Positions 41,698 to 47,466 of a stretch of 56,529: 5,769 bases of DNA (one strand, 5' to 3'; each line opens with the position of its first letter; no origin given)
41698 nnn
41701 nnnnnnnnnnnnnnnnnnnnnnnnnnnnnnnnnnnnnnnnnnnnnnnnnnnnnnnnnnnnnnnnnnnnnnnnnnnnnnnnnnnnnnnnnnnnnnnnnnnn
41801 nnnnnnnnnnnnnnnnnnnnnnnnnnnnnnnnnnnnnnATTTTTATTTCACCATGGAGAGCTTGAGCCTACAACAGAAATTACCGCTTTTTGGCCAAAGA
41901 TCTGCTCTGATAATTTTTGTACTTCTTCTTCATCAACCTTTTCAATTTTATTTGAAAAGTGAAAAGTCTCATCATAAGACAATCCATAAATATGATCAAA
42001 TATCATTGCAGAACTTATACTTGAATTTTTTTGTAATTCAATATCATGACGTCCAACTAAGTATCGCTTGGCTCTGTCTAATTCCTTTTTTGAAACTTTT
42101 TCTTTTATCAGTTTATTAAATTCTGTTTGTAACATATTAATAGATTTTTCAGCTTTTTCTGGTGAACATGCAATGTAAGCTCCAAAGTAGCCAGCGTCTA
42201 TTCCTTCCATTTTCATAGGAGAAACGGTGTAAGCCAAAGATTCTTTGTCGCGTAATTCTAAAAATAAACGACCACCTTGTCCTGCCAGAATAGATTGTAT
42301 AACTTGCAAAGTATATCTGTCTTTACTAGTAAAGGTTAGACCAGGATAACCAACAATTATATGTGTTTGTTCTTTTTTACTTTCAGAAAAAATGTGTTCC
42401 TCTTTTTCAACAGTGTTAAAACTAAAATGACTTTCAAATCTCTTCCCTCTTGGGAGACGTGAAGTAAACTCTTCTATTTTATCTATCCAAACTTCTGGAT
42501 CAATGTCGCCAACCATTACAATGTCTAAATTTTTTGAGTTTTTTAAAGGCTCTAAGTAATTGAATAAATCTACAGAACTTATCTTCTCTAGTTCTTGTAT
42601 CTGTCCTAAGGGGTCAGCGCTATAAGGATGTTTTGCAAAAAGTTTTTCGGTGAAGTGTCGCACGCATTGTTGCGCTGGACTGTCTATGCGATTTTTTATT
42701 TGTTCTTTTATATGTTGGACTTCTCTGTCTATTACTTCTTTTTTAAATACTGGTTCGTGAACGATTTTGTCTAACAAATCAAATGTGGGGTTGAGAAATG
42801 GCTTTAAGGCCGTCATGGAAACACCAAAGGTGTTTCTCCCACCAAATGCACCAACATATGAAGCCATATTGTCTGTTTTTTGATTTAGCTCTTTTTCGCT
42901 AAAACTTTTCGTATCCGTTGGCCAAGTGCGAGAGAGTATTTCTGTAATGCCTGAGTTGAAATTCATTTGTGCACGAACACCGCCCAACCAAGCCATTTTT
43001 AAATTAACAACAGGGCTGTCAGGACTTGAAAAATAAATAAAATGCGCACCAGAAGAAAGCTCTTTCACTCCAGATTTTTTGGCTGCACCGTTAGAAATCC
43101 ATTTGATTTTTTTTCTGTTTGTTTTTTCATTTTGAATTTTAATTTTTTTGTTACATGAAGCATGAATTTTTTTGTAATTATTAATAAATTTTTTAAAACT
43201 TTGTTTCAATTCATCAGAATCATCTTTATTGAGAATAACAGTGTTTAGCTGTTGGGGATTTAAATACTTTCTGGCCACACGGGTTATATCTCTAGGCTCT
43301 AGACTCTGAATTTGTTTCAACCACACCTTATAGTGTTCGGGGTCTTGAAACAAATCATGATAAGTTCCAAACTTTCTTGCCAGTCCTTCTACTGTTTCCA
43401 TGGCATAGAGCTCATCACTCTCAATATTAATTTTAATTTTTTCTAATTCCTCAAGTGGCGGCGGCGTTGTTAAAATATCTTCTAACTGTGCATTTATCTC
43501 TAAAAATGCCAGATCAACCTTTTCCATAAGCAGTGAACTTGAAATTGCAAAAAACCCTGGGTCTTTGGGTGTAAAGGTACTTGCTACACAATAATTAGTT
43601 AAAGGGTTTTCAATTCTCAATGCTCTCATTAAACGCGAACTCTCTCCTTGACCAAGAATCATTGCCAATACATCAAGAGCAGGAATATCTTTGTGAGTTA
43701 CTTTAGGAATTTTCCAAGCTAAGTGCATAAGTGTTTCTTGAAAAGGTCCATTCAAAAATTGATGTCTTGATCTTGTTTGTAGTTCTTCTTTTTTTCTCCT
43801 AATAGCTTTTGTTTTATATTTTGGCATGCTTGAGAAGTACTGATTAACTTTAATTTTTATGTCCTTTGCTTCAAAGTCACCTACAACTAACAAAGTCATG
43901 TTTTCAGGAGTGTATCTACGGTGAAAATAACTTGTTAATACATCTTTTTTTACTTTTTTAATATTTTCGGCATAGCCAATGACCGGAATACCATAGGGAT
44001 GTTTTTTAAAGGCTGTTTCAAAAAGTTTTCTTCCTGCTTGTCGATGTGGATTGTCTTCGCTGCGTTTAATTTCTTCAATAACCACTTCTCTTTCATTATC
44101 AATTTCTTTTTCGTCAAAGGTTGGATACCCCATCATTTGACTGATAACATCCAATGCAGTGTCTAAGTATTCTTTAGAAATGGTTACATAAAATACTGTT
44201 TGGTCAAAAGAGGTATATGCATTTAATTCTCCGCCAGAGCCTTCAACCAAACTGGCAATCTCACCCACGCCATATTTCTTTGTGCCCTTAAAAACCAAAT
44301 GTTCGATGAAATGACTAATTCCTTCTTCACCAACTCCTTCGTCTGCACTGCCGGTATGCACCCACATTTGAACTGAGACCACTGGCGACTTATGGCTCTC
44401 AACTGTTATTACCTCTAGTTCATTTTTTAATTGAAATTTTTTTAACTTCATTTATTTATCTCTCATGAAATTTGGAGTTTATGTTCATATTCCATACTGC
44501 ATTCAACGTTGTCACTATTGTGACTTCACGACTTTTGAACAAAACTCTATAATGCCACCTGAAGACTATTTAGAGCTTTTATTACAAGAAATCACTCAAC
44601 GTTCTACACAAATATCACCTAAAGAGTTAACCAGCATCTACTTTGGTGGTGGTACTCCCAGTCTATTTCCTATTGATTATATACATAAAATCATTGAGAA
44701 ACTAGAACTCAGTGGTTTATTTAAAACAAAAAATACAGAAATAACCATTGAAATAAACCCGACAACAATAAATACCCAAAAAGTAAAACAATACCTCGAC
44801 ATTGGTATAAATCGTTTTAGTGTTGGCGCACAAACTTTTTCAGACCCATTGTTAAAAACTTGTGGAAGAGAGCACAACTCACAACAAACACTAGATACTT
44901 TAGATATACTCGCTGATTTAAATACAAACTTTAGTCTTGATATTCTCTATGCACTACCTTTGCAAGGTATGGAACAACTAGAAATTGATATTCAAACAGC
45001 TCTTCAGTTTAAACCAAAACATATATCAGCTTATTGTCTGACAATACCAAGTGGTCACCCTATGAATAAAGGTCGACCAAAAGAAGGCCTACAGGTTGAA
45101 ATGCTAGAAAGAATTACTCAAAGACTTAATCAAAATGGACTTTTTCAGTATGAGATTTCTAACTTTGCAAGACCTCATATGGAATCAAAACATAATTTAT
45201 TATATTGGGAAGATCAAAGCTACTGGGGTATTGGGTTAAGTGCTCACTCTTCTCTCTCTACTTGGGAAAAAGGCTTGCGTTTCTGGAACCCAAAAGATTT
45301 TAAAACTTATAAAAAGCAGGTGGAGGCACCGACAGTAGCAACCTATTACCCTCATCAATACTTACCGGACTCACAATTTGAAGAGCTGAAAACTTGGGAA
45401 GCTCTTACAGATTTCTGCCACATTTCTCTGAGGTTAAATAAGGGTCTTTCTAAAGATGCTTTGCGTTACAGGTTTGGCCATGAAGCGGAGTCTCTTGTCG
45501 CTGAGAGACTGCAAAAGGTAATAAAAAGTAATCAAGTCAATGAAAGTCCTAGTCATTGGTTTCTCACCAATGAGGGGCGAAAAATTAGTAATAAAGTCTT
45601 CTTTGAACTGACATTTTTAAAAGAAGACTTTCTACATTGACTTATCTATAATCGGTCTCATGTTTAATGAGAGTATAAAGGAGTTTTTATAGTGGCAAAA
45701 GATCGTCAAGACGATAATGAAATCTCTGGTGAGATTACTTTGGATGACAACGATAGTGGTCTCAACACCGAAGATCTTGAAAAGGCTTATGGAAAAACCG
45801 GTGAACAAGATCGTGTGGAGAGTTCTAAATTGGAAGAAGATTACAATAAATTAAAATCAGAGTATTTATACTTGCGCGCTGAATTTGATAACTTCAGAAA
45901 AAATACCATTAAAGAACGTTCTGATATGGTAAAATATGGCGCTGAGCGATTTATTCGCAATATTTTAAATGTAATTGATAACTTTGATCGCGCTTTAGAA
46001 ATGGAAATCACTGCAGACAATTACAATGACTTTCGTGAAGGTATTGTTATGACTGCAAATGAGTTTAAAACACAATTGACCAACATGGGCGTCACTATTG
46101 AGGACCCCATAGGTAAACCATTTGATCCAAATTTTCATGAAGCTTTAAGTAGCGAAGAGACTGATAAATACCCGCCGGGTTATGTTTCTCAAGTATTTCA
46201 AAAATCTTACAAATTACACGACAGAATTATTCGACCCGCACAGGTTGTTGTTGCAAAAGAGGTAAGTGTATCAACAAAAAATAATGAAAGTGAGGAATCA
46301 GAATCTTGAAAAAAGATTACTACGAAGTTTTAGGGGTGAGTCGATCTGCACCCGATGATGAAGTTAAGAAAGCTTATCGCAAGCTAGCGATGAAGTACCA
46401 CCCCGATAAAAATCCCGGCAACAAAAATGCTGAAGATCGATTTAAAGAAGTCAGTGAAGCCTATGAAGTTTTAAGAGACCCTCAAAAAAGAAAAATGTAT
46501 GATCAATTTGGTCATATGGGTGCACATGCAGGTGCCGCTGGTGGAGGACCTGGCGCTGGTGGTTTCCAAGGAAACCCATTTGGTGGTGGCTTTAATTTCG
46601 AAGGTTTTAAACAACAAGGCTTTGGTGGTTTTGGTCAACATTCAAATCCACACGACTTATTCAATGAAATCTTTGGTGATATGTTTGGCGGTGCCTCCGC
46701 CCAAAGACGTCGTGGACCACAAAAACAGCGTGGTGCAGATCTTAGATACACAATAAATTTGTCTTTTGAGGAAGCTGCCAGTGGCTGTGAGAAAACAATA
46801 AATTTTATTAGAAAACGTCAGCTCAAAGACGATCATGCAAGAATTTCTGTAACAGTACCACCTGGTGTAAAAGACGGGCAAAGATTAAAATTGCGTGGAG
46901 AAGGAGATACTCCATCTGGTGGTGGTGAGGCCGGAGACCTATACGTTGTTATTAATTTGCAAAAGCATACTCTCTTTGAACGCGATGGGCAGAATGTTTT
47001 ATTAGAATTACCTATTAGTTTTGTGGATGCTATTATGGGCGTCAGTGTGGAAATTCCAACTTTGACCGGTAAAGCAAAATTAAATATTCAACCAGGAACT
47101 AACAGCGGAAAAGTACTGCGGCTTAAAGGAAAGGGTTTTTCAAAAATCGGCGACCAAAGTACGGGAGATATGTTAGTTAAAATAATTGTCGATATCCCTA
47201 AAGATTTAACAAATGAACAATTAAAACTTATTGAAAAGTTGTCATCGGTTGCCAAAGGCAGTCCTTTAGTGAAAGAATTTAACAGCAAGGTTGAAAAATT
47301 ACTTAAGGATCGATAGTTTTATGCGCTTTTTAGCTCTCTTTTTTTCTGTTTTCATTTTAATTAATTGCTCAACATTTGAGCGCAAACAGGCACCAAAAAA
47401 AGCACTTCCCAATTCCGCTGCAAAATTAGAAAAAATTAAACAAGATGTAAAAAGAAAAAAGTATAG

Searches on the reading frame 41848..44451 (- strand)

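Call 50: search_protein_families(library=pfam, proteins=[window:41848-44451:-], max_evalue=0.00001)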
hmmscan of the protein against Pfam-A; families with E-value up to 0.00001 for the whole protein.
window:41848-44451:- (867 aa): 2 families
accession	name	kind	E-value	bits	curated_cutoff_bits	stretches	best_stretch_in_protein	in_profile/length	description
PF05193.26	Peptidase_M16_C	-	2e-60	204.2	23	2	628-797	6-180/181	Peptidase M16 inactive domain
PF00675.25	Peptidase_M16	-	8.8e-46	155.9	22.3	1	14-158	2-146/149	Insulinase (Peptidase family M16)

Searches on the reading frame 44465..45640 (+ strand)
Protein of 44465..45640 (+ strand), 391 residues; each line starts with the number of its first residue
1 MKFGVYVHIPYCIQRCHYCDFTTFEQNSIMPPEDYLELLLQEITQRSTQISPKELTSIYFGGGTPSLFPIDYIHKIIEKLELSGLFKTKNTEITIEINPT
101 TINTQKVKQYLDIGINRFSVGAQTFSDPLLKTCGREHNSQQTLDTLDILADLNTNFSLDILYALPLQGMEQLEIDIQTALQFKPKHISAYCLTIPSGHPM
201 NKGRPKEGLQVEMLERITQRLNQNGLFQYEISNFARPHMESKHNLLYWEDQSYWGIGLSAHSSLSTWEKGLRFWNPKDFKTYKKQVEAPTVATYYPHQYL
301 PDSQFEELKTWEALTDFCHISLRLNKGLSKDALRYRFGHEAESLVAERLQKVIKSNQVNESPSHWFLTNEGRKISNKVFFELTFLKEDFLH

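Call 51: search_protein_families(library=pfam, proteins=[window:44465-45640:+], max_evalue=0.00001)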
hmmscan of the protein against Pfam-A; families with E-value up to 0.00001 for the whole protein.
window:44465-45640:+ (391 aa): 2 families
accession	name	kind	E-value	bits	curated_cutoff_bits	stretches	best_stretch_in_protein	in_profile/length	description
PF04055.27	Radical_SAM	-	4.9e-24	85.8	29.5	1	6-173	1-160/166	Radical SAM superfamily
PF06969.22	HemN_C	-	5.6e-06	26.8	24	0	312-372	5-65/67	HemN C-terminal domain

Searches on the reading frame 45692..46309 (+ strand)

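Call 51: search_protein_families(library=pfam, proteins=[window:45692-46309:+], max_evalue=0.00001)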
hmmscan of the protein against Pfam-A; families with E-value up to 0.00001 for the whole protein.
window:45692-46309:+ (205 aa): 1 family
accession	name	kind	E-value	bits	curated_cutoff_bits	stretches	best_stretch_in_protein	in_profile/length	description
PF01025.24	GrpE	-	2e-50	171.2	25.8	1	39-189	15-165/165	GrpE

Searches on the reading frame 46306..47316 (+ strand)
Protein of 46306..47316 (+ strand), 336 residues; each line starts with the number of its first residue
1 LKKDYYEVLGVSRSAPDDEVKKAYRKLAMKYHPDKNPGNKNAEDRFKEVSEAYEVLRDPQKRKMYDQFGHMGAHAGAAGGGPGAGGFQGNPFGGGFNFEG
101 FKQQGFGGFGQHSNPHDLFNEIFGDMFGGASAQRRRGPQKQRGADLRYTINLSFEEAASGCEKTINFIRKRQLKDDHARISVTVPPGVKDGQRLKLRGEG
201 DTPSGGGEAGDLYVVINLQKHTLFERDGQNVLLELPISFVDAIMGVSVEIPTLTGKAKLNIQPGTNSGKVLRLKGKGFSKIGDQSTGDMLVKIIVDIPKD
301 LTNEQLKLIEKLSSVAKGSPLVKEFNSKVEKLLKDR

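Call 51: search_protein_families(library=pfam, proteins=[window:46306-47316:+], max_evalue=0.00001)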
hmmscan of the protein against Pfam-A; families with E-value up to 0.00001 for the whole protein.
window:46306-47316:+ (336 aa): 2 families
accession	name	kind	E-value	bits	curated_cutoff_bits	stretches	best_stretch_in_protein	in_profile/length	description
PF01556.23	DnaJ_C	-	1.8e-48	164.8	26.6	1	146-298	1-152/152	DnaJ C terminal domain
PF00226.36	DnaJ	-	2.4e-30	104.8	27.8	1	4-66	1-63/63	DnaJ domain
